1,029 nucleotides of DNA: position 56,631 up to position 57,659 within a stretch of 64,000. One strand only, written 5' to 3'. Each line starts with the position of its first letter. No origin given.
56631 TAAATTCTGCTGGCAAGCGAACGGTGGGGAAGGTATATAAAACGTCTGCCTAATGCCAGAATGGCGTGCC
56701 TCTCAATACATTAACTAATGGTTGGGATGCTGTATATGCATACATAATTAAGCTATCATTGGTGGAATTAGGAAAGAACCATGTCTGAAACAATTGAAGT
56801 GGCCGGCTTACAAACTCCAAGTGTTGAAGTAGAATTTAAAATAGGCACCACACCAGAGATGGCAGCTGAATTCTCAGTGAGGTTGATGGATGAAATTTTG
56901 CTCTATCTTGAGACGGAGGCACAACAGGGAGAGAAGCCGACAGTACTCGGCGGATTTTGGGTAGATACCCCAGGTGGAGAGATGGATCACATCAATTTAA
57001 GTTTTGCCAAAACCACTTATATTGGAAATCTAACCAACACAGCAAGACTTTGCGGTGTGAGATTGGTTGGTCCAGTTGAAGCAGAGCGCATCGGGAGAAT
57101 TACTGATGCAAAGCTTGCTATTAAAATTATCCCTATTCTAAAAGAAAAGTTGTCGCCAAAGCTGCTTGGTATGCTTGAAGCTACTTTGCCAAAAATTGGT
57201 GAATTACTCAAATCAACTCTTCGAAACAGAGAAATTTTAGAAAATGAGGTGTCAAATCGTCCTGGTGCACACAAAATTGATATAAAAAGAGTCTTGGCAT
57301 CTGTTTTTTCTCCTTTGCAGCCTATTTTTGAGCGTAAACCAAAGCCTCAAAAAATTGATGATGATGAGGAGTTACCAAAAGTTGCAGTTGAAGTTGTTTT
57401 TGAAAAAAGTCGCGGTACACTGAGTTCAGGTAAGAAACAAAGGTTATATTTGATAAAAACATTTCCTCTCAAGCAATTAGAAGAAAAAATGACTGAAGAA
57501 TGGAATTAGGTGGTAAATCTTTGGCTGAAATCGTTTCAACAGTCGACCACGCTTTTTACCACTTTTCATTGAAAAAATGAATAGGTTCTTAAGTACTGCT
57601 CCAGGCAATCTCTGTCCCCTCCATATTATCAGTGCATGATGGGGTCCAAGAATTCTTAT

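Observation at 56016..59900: tRNA-linked island with a restriction-modification module and a decayed vsr between argG and eno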

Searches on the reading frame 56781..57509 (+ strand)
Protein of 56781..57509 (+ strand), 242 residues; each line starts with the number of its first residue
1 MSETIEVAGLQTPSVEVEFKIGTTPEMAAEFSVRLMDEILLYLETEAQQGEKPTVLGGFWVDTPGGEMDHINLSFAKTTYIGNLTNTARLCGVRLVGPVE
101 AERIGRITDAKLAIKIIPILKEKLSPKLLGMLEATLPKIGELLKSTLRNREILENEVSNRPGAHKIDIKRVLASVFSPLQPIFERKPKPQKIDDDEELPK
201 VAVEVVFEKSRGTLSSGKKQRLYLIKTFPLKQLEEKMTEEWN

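Call 7: search_protein_families(library=pfam, proteins=[window:56781-57509:+], max_evalue=0.1)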
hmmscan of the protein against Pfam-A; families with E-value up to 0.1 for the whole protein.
window:56781-57509:+ (242 aa): 0 families

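Call 8: search_protein_families(library=ncbifam, proteins=[window:56781-57509:+], max_evalue=0.1)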
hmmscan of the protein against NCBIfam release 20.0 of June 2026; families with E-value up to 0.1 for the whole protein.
window:56781-57509:+ (242 aa): 0 families

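Call 9: search_protein_families(library=padloc, proteins=[window:56781-57509:+], max_evalue=0.1)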
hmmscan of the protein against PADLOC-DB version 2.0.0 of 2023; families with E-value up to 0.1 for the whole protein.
window:56781-57509:+ (242 aa): 0 families

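Call 25: search_protein_families(library=phrogs, proteins=[window:56781-57509:+], max_evalue=1)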
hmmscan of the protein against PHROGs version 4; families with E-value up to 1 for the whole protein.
window:56781-57509:+ (242 aa): 0 families

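Call 32: find_homologous_proteins(query=window:56781-57509:+, max_evalue=0.01)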
Query window:56781-57509:+ (242 aa): 1 proteins with E <= 0.01 among 1081 candidates.
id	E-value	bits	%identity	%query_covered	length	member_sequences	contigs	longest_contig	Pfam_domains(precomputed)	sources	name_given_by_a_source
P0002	1.0e-151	521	100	100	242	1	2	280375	-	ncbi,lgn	-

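Call 34: find_encoding_contigs(protein=P0002, flank=10000, max_places=5)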
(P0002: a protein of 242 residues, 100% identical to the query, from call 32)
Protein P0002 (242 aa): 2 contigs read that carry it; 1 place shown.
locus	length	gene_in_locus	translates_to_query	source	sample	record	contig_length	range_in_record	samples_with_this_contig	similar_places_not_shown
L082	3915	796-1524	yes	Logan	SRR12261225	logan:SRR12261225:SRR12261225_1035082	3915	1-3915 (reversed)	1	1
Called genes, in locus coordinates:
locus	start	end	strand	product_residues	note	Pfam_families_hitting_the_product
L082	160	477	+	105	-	-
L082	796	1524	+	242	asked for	-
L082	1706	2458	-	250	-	PF11463:R-HINP1I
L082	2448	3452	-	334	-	PF00145:DNA_methylase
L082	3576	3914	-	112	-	?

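Call 47: search_protein_representatives(protein=window:56781-57509:+)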
Query: 242 residues. Proteins with E-value up to 0.001 (for the whole library): 3; up to 1e-10: 2; up to 1e-30: 1. The best 3 are listed.
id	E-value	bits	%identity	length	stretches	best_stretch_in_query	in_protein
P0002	3.2e-152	520.9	100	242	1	1-242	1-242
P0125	6.0e-18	81.6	37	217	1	22-211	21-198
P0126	1.2e-09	54.5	34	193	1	51-239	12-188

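Call 48: find_encoding_contigs(protein=P0125, flank=8000, max_places=4)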
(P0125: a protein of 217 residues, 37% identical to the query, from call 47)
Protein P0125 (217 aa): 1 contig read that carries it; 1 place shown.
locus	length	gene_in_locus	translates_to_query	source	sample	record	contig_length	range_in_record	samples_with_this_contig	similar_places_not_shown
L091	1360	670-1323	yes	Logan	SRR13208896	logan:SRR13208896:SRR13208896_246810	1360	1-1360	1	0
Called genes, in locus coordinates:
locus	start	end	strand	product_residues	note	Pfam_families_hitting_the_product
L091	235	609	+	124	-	-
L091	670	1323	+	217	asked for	-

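Call 49: find_encoding_contigs(protein=P0126, flank=8000, max_places=4)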
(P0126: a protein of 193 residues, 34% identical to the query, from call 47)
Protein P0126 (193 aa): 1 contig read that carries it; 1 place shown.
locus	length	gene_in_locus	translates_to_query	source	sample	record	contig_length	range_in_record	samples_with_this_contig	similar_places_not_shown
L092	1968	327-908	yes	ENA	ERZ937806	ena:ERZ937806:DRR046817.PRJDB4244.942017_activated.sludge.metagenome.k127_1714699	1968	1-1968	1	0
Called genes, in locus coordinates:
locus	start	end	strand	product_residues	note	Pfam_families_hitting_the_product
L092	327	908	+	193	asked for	-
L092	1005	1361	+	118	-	-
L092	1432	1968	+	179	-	?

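Call 57: predict_structure(alignment_id=A4)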
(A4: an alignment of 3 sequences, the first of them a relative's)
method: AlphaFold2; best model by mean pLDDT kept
length: 242 residues; sequences in the alignment: 3
mean_pLDDT: 49.7   pTM: 0.49
mean pLDDT of the five models: 49.7, 48.8, 39.6, 39.6, 37.8
residues with pLDDT >= 90: 0; 70-90: 6; 50-70: 121; < 50: 115
segments of 3 or more residues with pLDDT < 50: 1-12, 48-50, 65-76, 98-113, 145-147, 149-199, 236-242
pLDDT, mean of each block of 10 residues (from residue 1): 33 58 58 66 56 68 48 49 59 51 41 51 52 52 48 38 30 31 28 36 64 61 68 48 31
secondary structure, 60 per line:
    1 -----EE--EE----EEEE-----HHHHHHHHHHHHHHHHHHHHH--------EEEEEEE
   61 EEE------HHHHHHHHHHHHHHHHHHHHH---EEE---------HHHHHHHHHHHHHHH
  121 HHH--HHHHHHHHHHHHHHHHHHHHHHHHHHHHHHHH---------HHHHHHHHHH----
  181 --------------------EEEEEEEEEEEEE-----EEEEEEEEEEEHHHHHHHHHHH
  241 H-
elements in order: E16-19 H25-45 E54-63 H70-90 E94-96 H106-123 H126-157 H167-176 E201-213 E219-229 H230-241
